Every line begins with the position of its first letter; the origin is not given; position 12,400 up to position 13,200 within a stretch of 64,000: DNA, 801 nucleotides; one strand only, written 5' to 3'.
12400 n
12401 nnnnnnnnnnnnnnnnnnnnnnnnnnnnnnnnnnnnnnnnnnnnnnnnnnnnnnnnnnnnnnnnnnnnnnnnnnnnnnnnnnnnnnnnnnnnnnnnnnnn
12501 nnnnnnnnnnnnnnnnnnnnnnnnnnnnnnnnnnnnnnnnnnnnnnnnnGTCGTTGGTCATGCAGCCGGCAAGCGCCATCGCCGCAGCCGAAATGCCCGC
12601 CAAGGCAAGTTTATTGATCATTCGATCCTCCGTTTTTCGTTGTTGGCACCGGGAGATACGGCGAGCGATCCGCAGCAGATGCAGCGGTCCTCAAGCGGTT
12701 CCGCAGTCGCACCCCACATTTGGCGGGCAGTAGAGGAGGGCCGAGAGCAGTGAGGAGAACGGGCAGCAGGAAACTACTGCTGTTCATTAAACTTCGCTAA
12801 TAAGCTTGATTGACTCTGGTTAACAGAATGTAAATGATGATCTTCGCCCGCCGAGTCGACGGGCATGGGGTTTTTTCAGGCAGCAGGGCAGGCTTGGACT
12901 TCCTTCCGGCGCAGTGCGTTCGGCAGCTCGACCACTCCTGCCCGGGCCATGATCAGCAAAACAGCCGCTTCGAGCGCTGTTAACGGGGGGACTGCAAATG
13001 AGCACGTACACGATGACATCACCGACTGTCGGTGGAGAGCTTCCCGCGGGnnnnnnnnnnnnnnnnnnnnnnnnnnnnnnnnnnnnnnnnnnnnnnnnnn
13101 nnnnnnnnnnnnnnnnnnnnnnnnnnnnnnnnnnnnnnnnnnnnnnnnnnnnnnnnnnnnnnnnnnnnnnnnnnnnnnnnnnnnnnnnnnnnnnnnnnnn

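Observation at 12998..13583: Uncharacterised ~195-aa N-terminal passenger domain on the RTX/cadherin protein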

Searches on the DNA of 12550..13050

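Call 62: search_rna_families(source=window, start=12550, end=13050, threshold=evalue, max_evalue=1)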
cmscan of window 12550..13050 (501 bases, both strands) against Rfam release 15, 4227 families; matches with E-value up to 1: 0.
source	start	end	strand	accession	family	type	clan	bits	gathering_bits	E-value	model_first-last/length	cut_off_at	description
